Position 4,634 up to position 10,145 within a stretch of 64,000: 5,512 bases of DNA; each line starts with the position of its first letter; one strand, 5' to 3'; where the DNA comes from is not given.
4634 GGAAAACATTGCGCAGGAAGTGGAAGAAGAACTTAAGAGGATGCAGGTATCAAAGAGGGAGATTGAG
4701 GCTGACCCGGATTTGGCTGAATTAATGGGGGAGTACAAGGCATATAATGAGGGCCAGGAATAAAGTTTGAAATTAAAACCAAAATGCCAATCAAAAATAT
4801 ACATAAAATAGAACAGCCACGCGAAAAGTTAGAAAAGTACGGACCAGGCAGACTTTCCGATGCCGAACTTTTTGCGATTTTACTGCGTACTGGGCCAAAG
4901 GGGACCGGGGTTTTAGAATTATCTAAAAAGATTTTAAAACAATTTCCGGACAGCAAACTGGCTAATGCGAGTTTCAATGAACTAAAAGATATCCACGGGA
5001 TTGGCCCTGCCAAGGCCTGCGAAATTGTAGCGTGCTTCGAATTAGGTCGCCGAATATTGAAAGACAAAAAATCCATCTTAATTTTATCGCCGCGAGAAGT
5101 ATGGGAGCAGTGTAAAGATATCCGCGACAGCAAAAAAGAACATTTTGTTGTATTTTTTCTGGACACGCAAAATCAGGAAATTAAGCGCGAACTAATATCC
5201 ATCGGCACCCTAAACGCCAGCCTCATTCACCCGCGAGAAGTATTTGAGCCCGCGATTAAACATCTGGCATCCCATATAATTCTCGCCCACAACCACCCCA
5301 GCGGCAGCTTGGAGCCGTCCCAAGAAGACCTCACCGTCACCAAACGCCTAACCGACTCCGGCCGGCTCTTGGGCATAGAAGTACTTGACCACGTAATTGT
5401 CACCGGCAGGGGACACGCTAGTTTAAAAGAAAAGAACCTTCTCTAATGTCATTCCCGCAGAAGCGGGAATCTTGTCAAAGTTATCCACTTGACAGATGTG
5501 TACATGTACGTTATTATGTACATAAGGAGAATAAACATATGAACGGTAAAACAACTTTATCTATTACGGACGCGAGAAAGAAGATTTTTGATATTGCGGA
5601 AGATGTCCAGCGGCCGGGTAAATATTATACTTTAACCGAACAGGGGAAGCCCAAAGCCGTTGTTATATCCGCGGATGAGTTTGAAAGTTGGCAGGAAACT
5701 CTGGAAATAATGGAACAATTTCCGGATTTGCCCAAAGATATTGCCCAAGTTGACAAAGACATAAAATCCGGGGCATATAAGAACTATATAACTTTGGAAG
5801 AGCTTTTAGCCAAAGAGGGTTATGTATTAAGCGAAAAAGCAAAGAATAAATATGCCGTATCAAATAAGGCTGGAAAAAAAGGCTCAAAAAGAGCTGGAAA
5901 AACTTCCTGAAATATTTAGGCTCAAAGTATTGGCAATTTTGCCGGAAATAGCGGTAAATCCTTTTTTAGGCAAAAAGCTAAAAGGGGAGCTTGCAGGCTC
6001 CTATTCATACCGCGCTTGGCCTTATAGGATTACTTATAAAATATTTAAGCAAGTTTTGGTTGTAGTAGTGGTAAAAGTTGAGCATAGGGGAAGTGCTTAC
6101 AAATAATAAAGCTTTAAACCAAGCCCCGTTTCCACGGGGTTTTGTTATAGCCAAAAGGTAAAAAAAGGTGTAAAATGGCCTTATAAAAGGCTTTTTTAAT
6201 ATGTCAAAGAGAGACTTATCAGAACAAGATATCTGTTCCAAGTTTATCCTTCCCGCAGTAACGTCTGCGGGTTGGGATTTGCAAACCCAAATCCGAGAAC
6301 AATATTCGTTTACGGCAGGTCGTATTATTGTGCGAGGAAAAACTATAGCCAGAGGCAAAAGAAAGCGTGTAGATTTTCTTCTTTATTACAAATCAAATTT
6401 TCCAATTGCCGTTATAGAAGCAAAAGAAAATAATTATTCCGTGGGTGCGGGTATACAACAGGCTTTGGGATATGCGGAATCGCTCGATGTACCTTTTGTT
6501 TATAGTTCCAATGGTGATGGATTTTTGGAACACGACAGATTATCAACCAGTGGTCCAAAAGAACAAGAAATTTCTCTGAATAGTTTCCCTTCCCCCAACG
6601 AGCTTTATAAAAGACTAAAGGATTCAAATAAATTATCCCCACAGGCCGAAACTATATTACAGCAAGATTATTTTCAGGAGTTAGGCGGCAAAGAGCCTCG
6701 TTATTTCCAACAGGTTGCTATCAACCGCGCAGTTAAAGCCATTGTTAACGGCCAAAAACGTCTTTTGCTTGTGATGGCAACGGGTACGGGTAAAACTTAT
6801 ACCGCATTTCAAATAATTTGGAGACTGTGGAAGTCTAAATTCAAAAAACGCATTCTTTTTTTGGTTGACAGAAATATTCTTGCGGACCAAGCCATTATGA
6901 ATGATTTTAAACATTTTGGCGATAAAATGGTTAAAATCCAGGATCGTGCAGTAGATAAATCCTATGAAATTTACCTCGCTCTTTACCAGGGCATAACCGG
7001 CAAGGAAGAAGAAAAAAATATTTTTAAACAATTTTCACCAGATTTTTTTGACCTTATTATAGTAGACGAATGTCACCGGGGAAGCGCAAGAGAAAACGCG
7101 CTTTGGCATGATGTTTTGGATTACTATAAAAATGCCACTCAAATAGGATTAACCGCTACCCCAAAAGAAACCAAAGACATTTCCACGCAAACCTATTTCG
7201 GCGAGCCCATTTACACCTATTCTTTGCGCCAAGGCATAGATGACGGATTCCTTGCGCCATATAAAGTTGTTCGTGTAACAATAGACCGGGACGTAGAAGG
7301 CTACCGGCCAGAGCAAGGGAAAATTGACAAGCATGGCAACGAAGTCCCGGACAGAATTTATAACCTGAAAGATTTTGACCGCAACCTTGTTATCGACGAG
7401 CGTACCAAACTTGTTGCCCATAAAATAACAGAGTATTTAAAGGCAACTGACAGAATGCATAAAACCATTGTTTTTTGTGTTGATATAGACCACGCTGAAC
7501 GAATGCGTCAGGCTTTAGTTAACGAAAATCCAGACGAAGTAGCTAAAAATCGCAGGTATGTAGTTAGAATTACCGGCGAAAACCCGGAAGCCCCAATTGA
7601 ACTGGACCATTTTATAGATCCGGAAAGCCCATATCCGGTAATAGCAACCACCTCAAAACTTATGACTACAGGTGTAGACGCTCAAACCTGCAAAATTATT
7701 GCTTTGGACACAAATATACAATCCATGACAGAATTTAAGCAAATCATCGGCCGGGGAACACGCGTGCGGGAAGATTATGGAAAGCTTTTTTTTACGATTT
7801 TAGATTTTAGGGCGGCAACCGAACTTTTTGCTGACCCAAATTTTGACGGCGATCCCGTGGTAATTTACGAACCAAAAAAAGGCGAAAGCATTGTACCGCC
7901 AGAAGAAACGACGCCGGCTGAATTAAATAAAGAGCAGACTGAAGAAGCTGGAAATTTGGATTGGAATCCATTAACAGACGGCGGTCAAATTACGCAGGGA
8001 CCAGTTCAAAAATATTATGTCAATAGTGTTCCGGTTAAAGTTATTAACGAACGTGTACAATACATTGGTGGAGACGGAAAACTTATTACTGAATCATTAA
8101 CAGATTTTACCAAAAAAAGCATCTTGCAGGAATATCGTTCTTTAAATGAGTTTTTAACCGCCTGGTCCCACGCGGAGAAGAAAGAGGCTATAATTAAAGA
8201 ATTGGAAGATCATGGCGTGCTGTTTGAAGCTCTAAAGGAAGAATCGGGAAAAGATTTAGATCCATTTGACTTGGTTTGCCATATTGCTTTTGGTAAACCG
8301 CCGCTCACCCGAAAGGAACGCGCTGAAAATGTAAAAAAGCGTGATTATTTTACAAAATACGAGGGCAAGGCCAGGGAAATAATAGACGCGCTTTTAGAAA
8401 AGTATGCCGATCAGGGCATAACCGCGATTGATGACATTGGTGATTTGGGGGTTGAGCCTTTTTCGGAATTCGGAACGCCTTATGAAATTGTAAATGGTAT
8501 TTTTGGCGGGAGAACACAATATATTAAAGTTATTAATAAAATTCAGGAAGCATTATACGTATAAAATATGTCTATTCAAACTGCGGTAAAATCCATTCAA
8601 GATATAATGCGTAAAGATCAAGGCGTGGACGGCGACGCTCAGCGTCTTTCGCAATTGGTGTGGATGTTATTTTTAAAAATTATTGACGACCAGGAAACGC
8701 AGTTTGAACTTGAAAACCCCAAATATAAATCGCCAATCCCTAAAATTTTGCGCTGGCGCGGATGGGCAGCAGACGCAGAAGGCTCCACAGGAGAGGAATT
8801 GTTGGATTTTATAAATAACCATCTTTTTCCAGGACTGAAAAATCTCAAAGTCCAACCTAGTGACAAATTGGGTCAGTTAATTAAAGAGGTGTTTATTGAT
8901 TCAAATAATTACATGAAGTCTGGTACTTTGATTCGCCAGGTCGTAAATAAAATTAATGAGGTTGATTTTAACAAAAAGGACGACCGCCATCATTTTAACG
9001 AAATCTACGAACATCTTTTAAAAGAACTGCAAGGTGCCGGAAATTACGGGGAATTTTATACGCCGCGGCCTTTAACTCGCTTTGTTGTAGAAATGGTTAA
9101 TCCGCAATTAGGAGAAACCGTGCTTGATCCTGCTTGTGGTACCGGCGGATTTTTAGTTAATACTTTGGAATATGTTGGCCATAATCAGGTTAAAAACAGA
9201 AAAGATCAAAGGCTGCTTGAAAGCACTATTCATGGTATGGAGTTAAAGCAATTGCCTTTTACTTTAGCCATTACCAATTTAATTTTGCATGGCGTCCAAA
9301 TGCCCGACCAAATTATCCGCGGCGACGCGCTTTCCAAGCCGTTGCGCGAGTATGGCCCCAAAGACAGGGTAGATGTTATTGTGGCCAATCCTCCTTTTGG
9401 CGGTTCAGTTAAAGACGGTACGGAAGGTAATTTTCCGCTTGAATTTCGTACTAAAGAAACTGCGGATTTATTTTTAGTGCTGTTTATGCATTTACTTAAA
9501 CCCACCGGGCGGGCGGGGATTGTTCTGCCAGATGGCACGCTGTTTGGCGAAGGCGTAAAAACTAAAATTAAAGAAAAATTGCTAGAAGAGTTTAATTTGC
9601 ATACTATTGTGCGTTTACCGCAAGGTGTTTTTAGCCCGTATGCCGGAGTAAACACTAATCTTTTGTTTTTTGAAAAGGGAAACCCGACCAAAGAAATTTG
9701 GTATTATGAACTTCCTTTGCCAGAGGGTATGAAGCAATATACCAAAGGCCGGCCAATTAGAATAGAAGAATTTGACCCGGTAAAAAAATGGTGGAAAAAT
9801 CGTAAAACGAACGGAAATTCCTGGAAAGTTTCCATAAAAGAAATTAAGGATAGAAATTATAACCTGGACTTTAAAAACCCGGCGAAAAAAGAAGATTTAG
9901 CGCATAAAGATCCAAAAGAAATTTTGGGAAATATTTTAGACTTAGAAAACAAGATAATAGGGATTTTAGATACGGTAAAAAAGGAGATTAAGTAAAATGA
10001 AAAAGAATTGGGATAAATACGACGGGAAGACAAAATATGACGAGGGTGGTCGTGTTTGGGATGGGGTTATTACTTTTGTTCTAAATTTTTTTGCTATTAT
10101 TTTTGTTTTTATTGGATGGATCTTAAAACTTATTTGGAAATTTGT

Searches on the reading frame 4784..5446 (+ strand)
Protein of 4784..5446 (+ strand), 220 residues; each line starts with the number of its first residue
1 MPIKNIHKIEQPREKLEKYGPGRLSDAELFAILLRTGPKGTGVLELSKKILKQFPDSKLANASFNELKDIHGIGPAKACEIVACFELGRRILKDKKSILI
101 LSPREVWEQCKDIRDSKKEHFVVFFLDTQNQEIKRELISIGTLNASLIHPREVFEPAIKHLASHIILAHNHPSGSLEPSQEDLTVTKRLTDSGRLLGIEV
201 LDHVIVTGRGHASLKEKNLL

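Call 50: search_protein_families(library=pfam, max_evalue=0.001, proteins=[window:4784-5446:+])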
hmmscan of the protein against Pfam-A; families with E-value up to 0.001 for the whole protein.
window:4784-5446:+ (220 aa): 4 families
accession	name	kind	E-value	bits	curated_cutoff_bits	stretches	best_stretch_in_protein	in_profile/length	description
PF04002.20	RadC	-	8.8e-42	142.3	22.1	1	102-218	3-120/121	RadC-like JAB domain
PF20582.4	UPF0758_N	-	3e-24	85.3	27.1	1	3-79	1-77/77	UPF0758 N-terminal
PF00633.29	HHH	-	0.00094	19.4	24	0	59-81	5-27/30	Helix-hairpin-helix motif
PF12826.13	HHH_2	-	0.00097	19.7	27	0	46-86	15-56/64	Helix-hairpin-helix motif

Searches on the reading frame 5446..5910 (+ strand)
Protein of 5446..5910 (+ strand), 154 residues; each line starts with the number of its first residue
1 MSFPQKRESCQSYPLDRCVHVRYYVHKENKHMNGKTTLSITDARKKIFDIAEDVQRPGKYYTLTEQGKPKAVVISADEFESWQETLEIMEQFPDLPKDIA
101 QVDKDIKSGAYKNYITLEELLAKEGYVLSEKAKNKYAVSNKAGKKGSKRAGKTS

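Call 50: search_protein_families(library=pfam, max_evalue=0.001, proteins=[window:5446-5910:+])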
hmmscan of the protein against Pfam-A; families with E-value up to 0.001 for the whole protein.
window:5446-5910:+ (154 aa): 1 family
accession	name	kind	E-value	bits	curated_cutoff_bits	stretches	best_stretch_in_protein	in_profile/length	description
PF02604.26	PhdYeFM_antitox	-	2.2e-13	50.2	29.8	1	36-108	2-73/74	Antitoxin Phd_YefM, type II toxin-antitoxin system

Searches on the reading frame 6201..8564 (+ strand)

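Call 50: search_protein_families(library=pfam, max_evalue=0.001, proteins=[window:6201-8564:+])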
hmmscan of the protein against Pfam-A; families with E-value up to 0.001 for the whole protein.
window:6201-8564:+ (787 aa): 6 families
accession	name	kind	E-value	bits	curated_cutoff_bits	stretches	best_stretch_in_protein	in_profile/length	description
PF04851.21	ResIII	-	6.4e-43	146.9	22.5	1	165-322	3-163/164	Type III restriction enzyme, res subunit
PF08463.15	EcoEI_R_C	-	1.3e-34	120.1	24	1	631-786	1-163/163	EcoEI R protein C-terminal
PF18766.7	SWI2_SNF2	-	2.2e-22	80.3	26.7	1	170-364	2-198/221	SWI2/SNF2 ATPase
PF00270.35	DEAD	-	5.7e-10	39.6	26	1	176-324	6-164/167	DEAD/DEAH box helicase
PF04313.20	HSDR_N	-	4.8e-08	33.5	25.1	1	6-108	2-187/198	Type I restriction enzyme R protein N terminus (HSDR_N)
PF13588.12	HSDR_N_2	-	2e-06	28.3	25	1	33-106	15-89/110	Type I restriction enzyme R protein N terminus (HSDR_N)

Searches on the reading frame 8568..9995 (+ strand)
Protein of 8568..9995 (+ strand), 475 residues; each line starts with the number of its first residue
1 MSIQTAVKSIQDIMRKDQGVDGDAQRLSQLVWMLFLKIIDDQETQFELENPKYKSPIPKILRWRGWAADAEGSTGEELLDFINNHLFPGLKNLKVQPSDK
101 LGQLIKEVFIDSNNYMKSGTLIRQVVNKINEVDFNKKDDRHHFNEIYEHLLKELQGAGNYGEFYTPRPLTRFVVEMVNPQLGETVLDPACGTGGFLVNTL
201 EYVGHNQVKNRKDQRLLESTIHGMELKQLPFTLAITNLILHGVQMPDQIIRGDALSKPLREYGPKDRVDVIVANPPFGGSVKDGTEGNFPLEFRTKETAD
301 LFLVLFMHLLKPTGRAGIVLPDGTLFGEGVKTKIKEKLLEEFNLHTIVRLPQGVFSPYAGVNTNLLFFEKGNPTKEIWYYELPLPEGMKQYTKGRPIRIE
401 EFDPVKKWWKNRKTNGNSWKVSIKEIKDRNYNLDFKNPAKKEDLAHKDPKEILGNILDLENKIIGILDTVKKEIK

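Call 50: search_protein_families(library=pfam, max_evalue=0.001, proteins=[window:8568-9995:+])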
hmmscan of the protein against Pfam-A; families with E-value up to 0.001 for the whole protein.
window:8568-9995:+ (475 aa): 5 families
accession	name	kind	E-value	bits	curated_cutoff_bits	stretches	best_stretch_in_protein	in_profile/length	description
PF02384.22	N6_Mtase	-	2e-70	238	20.4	1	139-444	2-308/311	N-6 DNA Methylase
PF12161.14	HsdM_N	-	2.8e-12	47.9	24.5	1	4-129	2-135/135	HsdM N-terminal domain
PF01170.24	UPF0020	-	1.8e-08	34.7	22.3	1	170-284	17-138/197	RMKL-like, methyltransferase domain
PF07669.17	Eco57I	-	7.9e-07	29.8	25.3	1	264-355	71-171/171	Eco57I restriction-modification methylase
PF20473.4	MmeI_Mtase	-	3.1e-06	27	27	1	184-249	22-93/259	MmeI, DNA-methyltransferase domain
